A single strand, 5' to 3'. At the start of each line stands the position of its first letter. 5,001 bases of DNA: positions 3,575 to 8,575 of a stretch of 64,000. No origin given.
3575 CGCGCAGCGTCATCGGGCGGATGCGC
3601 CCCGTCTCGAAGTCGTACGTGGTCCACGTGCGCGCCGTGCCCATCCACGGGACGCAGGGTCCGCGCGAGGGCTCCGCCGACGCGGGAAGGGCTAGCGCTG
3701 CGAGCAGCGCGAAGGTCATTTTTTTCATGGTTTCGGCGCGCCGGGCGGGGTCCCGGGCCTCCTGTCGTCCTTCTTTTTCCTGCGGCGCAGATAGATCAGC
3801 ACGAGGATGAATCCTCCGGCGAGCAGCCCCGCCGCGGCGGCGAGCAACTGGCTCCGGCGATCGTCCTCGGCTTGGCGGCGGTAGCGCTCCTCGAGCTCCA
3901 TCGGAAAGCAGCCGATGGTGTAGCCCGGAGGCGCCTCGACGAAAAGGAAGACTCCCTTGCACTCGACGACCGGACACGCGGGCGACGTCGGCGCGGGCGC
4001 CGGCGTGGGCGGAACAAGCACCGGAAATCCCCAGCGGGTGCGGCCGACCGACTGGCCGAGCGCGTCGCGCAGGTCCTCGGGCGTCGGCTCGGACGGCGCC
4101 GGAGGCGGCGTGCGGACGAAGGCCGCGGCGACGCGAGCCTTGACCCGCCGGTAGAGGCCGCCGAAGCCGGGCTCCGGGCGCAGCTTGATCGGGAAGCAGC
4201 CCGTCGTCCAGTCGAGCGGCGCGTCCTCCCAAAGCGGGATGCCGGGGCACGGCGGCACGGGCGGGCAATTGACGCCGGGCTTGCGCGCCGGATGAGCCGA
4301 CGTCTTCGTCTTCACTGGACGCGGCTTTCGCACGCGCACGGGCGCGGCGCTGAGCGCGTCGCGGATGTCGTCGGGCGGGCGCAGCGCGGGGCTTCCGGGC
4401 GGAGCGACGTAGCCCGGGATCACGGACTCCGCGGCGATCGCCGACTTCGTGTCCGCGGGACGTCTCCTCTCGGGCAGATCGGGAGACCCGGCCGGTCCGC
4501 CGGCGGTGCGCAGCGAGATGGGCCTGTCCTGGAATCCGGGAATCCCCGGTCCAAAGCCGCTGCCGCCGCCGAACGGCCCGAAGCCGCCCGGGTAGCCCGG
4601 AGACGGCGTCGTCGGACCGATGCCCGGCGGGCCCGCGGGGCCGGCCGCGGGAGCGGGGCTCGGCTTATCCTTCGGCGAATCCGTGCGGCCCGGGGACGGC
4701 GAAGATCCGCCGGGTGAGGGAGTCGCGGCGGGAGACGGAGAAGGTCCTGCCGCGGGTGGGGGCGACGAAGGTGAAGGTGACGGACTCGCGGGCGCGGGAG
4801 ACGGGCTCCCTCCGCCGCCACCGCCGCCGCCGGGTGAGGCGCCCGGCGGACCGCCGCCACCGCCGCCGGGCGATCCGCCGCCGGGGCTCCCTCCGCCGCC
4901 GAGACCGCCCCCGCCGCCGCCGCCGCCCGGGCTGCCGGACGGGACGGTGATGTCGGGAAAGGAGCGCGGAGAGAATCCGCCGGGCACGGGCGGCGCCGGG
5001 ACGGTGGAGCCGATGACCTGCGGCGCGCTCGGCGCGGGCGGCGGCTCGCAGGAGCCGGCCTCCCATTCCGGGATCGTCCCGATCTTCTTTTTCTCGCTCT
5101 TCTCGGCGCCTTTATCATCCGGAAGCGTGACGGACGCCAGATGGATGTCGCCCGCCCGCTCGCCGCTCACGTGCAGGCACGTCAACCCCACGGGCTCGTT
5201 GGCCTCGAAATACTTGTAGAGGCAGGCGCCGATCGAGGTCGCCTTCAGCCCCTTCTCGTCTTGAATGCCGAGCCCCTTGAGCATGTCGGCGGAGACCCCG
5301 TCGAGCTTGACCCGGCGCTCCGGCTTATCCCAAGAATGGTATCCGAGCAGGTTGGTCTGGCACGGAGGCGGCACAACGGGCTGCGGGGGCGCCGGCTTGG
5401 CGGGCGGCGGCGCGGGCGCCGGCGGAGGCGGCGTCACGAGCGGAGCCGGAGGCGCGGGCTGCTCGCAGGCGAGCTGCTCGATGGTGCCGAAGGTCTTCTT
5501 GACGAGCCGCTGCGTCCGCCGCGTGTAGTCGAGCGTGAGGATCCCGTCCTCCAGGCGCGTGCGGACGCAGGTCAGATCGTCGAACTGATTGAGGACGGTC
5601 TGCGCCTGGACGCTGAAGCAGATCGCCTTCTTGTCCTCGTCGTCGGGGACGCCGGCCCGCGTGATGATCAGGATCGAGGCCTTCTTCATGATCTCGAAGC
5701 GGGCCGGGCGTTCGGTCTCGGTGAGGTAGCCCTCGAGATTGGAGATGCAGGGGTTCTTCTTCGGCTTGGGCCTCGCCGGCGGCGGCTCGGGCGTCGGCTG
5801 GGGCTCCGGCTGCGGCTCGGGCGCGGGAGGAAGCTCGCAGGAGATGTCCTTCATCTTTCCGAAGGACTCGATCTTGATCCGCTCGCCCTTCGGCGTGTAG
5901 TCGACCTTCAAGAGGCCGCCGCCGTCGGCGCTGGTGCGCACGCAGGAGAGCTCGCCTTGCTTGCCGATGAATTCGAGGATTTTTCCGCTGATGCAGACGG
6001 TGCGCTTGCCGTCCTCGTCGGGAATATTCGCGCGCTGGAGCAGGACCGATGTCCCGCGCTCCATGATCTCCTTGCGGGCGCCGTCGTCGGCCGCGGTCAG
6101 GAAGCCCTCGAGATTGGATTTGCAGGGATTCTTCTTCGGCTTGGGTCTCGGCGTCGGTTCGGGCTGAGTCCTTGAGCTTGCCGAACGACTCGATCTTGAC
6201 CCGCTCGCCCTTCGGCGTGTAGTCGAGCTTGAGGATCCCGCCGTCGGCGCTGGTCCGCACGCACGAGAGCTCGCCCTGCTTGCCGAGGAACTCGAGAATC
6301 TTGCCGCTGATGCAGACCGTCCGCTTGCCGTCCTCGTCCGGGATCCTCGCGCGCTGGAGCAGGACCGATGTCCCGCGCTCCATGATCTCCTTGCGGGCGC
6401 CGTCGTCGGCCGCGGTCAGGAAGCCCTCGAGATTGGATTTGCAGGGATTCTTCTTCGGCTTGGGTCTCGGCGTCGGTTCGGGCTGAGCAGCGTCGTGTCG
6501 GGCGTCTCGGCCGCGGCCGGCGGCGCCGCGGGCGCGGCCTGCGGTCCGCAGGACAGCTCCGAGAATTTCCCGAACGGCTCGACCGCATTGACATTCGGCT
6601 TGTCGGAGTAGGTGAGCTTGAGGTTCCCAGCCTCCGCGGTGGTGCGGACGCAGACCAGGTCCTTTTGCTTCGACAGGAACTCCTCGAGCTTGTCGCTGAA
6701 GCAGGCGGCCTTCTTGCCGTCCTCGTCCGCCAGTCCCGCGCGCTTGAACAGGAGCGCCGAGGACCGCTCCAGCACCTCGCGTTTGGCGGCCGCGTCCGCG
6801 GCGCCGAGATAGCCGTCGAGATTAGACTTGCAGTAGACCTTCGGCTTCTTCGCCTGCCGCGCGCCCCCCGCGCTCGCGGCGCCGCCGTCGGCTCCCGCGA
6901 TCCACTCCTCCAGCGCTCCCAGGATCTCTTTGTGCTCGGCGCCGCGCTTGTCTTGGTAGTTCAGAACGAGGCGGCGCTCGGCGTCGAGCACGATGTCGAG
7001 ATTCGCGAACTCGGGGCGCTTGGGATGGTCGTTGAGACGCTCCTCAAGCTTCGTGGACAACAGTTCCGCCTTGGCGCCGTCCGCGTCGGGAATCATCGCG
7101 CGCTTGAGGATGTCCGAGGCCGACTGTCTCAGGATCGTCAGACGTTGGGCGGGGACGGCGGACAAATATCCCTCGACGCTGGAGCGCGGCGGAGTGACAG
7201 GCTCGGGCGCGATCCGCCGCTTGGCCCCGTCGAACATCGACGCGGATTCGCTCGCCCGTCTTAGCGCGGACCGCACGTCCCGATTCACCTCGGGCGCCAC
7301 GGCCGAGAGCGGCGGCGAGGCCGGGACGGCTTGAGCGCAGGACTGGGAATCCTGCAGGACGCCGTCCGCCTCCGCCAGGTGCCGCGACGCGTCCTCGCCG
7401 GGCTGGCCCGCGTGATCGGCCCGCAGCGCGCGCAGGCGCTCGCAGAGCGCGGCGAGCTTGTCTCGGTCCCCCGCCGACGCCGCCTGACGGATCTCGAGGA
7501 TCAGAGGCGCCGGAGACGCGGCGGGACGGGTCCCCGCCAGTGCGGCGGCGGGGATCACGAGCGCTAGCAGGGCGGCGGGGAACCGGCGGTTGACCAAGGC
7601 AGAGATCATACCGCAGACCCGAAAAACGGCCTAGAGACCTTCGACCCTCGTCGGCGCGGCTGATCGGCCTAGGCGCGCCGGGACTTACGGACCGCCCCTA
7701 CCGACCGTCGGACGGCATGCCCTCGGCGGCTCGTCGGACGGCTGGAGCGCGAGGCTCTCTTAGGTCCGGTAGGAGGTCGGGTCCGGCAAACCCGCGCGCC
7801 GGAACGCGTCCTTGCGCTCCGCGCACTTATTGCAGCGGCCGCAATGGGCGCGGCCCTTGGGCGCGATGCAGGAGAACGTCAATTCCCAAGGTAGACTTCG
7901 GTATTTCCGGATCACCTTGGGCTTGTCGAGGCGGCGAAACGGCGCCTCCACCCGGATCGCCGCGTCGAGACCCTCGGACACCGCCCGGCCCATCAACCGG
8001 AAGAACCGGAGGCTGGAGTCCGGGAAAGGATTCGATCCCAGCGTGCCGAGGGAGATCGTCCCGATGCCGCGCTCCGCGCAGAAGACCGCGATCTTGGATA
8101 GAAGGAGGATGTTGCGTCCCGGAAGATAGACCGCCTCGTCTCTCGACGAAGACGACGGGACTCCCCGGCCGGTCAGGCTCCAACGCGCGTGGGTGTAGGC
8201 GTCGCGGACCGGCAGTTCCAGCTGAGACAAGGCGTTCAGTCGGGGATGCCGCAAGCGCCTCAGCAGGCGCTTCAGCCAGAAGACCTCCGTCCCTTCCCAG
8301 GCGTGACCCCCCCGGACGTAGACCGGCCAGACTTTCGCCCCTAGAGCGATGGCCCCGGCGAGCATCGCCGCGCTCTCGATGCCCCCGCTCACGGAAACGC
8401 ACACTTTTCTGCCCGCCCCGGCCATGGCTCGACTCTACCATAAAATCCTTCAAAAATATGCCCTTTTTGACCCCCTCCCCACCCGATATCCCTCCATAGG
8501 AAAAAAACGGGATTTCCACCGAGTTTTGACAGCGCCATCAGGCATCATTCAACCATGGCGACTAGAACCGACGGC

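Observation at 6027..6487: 319-bp tandem duplication inside the giant gene breaks the reading frame twice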

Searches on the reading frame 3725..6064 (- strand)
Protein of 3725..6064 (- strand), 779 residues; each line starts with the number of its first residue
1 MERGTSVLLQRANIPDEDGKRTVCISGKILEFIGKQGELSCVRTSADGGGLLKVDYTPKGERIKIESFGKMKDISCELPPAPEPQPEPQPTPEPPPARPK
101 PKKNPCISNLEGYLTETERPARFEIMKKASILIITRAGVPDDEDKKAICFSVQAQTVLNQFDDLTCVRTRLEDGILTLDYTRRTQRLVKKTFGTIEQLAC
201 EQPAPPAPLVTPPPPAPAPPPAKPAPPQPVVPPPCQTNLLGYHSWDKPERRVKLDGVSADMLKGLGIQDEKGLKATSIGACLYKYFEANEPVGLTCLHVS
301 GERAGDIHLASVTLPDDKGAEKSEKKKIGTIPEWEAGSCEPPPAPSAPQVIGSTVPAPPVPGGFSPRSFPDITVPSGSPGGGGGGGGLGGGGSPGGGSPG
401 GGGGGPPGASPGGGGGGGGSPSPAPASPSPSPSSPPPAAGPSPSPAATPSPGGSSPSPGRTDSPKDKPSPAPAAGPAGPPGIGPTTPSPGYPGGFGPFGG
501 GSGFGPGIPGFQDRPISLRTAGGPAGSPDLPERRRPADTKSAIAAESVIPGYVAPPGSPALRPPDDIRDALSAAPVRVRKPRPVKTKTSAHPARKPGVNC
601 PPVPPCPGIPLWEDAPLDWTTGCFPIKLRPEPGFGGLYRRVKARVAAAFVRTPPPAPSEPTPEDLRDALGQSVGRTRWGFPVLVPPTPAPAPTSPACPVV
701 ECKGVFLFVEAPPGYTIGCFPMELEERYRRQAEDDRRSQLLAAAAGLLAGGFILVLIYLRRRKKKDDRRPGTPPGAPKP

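Call 10: find_encoding_contigs(protein=window:3725-6064:-, flank=10000, max_places=10)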
Protein window:3725-6064:- (779 aa): no gene with exactly this product is on record in the collection.

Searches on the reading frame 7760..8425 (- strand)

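Call 32: search_protein_families(library=pfam, proteins=[window:7760-8425:-], max_evalue=0.01)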
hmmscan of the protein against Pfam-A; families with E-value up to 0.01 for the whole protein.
window:7760-8425:- (221 aa): 1 family
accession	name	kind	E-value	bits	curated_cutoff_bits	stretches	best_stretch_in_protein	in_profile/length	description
PF06508.19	QueC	-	7.1e-24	84.9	22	1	8-211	2-209/210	Queuosine biosynthesis protein QueC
